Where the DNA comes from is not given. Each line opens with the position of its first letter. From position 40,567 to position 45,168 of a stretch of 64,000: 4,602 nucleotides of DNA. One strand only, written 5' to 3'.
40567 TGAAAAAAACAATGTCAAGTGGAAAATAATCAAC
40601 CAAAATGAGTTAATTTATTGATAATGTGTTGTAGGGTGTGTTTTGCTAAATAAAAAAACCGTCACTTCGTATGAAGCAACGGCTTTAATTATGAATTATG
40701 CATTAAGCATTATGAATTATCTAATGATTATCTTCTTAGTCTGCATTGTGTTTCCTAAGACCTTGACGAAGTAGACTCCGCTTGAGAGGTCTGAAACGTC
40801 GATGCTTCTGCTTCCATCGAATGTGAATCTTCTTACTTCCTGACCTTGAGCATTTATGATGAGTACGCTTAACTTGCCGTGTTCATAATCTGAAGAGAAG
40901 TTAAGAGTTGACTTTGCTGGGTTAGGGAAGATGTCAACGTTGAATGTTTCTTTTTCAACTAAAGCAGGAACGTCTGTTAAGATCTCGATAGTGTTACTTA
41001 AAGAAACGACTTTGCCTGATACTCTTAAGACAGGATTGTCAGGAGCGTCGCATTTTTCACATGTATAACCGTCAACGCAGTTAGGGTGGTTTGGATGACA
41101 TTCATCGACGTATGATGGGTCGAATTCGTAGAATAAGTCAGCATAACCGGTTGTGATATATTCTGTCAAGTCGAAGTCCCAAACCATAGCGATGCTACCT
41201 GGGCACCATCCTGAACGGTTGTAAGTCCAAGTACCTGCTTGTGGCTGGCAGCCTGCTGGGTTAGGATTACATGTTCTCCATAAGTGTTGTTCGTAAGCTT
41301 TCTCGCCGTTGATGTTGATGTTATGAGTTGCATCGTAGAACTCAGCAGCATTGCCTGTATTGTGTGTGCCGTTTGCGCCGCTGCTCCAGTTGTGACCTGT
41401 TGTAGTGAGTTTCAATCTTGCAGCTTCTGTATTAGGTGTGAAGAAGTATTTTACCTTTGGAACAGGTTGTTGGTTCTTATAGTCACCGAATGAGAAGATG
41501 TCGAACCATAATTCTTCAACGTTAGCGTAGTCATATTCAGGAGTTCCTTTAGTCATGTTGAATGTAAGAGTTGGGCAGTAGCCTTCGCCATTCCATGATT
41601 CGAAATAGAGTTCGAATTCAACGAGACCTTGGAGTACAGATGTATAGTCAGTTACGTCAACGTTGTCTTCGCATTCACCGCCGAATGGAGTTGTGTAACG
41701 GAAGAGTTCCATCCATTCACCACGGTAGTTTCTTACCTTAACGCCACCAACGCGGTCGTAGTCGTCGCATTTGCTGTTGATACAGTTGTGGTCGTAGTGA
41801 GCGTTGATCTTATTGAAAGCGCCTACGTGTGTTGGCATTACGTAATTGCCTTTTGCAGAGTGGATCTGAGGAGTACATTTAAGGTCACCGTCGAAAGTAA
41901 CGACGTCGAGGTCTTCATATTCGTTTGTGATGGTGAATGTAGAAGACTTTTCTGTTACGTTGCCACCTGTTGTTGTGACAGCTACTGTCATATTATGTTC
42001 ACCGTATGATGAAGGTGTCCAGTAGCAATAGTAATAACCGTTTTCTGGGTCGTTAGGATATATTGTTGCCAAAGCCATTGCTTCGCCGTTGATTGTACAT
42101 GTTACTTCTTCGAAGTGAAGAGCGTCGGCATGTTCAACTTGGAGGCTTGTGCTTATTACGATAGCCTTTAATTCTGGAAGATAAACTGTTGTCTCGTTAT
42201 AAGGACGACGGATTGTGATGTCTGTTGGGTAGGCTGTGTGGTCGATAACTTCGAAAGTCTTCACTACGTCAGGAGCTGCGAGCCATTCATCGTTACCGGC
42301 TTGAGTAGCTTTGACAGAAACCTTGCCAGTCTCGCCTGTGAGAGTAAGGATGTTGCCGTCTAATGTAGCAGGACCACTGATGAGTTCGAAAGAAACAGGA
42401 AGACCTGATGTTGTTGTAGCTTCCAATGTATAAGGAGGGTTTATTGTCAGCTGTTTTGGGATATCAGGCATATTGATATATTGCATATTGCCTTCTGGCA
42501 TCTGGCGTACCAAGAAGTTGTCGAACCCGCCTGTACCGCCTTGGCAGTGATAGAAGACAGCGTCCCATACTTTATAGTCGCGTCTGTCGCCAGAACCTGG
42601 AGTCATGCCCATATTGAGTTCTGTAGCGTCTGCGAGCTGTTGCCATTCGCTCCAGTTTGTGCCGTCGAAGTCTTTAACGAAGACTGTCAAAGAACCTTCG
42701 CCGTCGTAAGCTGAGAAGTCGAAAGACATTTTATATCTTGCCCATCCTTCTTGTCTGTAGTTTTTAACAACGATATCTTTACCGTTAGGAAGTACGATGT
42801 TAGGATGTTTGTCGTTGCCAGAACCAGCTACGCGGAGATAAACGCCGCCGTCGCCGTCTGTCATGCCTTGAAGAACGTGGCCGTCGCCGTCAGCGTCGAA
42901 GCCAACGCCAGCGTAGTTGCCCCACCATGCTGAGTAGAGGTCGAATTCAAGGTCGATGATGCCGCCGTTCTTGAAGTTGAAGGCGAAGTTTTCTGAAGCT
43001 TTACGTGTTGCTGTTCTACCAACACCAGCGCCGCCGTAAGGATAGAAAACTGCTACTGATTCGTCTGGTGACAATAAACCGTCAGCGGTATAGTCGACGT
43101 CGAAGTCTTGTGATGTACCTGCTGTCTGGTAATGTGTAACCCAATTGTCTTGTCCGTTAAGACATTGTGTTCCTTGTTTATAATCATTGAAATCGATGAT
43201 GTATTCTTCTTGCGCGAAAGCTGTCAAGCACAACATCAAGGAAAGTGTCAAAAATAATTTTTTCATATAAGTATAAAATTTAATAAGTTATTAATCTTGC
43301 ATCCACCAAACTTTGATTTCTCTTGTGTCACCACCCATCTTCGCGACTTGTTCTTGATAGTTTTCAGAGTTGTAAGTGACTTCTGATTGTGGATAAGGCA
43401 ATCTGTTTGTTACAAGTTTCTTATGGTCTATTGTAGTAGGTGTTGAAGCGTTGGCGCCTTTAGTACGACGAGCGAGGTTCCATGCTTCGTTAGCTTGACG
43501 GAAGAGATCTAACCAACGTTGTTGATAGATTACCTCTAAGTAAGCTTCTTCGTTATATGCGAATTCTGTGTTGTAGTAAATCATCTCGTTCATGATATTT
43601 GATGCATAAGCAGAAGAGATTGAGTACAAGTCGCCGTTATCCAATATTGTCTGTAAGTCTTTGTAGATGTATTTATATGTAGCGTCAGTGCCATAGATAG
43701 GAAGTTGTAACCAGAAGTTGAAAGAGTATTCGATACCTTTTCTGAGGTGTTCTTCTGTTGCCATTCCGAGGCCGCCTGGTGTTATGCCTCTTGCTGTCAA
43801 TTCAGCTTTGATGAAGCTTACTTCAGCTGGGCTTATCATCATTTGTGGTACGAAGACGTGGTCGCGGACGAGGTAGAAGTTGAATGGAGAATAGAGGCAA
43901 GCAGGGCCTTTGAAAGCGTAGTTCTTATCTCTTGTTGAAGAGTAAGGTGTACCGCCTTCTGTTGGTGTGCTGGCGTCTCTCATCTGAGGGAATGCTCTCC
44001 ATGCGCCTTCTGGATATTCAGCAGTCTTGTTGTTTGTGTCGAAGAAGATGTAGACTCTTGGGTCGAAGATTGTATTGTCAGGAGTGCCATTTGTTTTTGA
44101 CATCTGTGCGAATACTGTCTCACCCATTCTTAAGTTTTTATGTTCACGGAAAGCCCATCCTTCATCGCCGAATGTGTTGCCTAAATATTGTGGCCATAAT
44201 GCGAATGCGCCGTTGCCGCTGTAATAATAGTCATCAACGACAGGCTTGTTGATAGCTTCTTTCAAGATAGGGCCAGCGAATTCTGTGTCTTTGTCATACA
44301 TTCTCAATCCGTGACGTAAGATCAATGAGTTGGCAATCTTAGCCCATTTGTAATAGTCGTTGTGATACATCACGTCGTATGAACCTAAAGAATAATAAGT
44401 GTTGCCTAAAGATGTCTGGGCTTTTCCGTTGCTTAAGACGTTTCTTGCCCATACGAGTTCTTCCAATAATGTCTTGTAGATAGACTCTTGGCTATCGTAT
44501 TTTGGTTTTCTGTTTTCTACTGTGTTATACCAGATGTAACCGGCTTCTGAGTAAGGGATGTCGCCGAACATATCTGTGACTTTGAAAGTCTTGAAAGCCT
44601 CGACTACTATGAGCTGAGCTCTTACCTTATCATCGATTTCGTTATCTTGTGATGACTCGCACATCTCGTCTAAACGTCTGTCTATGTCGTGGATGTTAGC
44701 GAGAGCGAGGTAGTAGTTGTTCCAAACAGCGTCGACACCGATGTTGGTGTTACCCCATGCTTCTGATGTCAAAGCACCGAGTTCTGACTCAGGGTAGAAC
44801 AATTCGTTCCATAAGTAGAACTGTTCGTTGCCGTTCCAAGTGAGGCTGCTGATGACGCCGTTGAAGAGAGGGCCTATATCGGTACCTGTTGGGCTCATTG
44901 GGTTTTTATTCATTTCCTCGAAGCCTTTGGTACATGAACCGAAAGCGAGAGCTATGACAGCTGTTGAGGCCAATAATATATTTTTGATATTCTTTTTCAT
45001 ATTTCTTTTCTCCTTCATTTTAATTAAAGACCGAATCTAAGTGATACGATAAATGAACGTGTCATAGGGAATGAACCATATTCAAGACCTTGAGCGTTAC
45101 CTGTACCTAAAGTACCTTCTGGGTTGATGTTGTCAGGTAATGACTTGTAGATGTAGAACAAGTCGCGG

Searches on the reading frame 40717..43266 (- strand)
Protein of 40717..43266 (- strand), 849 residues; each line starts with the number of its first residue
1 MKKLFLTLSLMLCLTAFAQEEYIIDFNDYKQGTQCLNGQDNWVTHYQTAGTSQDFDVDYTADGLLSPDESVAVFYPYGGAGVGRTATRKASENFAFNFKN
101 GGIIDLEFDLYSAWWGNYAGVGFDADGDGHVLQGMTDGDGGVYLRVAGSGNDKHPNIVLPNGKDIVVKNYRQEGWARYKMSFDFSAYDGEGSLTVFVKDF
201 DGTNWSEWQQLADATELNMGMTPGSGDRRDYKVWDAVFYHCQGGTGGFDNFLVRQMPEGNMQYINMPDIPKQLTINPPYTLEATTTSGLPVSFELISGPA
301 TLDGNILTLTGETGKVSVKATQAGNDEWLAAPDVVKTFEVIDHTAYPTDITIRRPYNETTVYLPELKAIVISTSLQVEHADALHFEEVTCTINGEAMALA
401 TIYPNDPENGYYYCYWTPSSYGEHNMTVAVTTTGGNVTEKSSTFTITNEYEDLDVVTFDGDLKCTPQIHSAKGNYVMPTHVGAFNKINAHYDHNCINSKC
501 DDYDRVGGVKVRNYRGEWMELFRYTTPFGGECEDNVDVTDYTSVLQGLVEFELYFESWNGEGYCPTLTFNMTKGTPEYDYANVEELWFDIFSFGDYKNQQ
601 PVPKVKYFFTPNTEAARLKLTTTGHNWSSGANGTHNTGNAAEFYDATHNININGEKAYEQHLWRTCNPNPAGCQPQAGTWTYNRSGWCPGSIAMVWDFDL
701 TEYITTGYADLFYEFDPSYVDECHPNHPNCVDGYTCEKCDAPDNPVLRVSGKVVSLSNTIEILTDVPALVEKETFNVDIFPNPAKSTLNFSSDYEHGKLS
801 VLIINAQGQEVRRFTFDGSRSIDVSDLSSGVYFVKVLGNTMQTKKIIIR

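Call 11: search_protein_families(library=pfam, proteins=[window:40717-43266:-])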
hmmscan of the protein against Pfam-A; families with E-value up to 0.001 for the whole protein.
window:40717-43266:- (849 aa): 2 families
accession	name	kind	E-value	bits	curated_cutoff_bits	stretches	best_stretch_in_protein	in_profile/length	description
PF18962.6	Por_Secre_tail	-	7.8e-15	55.4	27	1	779-848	1-75/75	Secretion system C-terminal sorting domain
PF09113.15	N-glycanase_C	-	6.4e-12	45.9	25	1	604-705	12-111/140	Peptide-N-glycosidase F, C terminal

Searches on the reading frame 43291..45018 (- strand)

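Call 63: search_protein_families(library=pfam, proteins=[window:43291-45018:-], max_evalue=0.0001)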
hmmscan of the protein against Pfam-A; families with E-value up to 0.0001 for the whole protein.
window:43291-45018:- (575 aa): 2 families
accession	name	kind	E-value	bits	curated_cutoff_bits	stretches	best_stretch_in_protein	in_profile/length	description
PF12771.13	SusD-like_2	-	2.7e-44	152.1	27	1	96-543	58-415/415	Starch-binding associating with outer membrane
PF12741.13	SusD-like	-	1.7e-37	130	27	1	98-572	77-494/495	Susd and RagB outer membrane lipoprotein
